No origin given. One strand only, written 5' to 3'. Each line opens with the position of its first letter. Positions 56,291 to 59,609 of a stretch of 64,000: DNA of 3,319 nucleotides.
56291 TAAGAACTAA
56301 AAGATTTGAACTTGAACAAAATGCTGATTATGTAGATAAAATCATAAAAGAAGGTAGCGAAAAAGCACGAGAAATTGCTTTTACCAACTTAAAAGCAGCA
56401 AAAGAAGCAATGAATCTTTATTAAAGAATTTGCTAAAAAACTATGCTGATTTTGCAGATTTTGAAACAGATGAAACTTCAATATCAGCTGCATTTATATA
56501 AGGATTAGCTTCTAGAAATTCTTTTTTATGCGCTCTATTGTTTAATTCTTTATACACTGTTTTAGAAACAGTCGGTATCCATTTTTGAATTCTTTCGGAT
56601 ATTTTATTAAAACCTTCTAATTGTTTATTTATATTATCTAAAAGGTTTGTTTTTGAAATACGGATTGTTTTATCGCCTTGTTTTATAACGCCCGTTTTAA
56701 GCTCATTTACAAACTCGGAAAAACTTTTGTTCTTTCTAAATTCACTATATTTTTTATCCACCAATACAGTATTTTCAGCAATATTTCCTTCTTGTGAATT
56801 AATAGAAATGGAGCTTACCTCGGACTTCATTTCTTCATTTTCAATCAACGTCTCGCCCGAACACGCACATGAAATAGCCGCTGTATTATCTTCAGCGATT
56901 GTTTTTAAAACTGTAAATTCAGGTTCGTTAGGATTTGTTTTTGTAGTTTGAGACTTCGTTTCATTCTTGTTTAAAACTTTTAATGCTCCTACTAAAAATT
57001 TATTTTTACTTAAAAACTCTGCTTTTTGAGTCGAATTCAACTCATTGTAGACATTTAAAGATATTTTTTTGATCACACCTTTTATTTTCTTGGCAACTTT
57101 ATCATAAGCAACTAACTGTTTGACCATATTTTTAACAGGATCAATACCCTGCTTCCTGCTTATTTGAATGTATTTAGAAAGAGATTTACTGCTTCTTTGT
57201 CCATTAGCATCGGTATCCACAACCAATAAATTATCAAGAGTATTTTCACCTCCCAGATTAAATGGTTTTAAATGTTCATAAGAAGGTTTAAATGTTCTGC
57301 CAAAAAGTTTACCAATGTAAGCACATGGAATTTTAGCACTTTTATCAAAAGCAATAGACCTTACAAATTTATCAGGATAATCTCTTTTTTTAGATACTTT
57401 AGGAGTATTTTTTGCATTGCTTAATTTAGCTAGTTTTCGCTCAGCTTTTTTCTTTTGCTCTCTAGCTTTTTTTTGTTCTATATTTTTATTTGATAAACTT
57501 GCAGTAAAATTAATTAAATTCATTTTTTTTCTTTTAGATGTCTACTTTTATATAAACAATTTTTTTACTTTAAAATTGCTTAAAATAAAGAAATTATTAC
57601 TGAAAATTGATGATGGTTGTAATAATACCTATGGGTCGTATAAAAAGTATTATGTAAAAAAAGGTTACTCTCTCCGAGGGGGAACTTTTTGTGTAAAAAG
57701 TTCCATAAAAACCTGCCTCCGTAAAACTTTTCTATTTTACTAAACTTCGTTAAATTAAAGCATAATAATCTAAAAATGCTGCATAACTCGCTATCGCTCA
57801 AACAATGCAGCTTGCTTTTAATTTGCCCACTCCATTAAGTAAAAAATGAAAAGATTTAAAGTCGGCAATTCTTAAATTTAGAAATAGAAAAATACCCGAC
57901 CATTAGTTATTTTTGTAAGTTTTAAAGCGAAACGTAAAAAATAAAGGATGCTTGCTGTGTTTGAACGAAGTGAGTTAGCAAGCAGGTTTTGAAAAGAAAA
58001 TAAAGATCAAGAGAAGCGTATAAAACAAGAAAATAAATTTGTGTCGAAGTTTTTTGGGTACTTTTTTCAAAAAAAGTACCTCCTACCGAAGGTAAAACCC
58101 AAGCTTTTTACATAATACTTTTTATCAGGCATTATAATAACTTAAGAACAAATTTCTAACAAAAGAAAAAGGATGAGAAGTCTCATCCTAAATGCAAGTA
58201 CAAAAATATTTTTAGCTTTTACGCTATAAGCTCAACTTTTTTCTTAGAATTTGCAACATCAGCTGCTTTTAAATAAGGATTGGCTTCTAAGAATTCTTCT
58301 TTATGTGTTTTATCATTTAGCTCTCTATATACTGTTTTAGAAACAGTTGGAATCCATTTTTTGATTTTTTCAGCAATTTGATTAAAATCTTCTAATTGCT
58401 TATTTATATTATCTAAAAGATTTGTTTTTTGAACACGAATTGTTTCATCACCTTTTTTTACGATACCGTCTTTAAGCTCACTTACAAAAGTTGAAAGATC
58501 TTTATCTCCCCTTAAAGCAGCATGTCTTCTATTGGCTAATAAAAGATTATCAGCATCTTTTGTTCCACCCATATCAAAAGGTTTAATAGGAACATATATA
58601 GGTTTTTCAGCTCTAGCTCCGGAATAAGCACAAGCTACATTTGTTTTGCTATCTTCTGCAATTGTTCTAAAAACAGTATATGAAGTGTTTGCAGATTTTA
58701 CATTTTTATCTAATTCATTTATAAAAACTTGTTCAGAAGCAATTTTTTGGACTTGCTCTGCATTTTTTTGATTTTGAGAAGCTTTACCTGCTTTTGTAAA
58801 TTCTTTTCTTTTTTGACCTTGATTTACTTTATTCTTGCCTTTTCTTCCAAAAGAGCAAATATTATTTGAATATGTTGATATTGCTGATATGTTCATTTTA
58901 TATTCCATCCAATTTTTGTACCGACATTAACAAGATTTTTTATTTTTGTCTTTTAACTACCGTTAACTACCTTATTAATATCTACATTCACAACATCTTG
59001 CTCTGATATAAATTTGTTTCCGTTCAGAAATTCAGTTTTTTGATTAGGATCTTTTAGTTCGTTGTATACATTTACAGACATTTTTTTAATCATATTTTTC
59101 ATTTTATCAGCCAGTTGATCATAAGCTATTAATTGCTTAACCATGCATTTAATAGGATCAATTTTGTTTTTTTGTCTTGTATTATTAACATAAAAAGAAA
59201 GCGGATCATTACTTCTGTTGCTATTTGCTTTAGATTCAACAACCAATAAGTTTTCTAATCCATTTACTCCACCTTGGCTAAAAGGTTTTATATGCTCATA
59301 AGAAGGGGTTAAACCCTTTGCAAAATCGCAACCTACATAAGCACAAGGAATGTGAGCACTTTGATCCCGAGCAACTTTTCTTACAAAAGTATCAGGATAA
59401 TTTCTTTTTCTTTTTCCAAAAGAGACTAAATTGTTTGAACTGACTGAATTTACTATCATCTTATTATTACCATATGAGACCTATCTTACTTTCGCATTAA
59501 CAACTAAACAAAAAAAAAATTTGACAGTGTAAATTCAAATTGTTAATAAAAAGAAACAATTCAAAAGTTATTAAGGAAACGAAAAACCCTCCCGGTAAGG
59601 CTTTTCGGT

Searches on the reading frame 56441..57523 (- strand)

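Call 4: search_protein_families(library=pfam, proteins=[window:56441-57523:-], max_evalue=0.01)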
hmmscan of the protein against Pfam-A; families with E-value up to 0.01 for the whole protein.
window:56441-57523:- (360 aa): 1 family
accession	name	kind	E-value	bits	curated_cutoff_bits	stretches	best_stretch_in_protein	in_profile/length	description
PF23791.1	DUF7173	-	0.0082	16.6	27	1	291-331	79-119/145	Family of unknown function (DUF7173)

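Call 14: search_protein_families(library=ncbifam, proteins=[window:56441-57523:-], max_evalue=1)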
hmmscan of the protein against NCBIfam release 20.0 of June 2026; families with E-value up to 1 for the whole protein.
window:56441-57523:- (360 aa): 1 family
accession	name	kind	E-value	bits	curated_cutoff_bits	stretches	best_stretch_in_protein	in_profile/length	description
NF040563.1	guided_IscB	equivalog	0.004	16.3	175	1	66-156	194-283/314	RNA-guided endonuclease IscB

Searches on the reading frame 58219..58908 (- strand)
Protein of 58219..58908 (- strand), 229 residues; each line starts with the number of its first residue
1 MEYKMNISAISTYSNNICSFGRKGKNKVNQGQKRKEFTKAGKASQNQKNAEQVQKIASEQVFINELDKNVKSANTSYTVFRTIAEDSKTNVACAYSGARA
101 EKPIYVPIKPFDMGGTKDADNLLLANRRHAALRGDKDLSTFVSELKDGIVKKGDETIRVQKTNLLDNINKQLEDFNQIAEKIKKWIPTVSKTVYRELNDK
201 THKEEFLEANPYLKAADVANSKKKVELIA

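Call 4: search_protein_families(library=pfam, proteins=[window:58219-58908:-], max_evalue=0.01)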
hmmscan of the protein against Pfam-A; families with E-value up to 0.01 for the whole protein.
window:58219-58908:- (229 aa): 1 family
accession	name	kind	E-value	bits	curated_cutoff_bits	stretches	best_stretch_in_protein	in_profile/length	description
PF23791.1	DUF7173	-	6.7e-05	23.3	27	1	144-203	61-121/145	Family of unknown function (DUF7173)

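Call 14: search_protein_families(library=ncbifam, proteins=[window:58219-58908:-], max_evalue=1)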
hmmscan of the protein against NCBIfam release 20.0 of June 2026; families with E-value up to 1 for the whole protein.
window:58219-58908:- (229 aa): 0 families

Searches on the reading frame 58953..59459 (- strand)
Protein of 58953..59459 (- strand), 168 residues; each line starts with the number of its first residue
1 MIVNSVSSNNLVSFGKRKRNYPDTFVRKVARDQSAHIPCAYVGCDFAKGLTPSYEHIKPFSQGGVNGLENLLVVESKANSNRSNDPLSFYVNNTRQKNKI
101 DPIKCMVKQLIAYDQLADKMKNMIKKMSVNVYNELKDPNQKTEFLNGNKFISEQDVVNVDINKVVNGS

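Call 4: search_protein_families(library=pfam, proteins=[window:58953-59459:-], max_evalue=0.01)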
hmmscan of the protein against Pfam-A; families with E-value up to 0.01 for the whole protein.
window:58953-59459:- (168 aa): 1 family
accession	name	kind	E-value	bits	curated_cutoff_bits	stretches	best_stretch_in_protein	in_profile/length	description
PF13395.12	HNH_4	-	0.0036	17.7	22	1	55-85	21-51/54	HNH endonuclease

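Call 14: search_protein_families(library=ncbifam, proteins=[window:58953-59459:-], max_evalue=1)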
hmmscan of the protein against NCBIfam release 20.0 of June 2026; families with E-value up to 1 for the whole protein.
window:58953-59459:- (168 aa): 2 families
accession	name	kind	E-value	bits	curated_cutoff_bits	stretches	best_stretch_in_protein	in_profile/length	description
NF040563.1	guided_IscB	equivalog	6.6e-06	25.5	175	1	39-129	195-283/314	RNA-guided endonuclease IscB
NF033774.1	phos_trans_PitA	exception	0.21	10.2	800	1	76-137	289-352/498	inorganic phosphate transporter PitA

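Call 47: search_protein_families(library=padloc, proteins=[window:58953-59459:-], max_evalue=0.01)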
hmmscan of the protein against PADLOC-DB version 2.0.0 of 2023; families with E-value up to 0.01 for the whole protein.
window:58953-59459:- (168 aa): 0 families
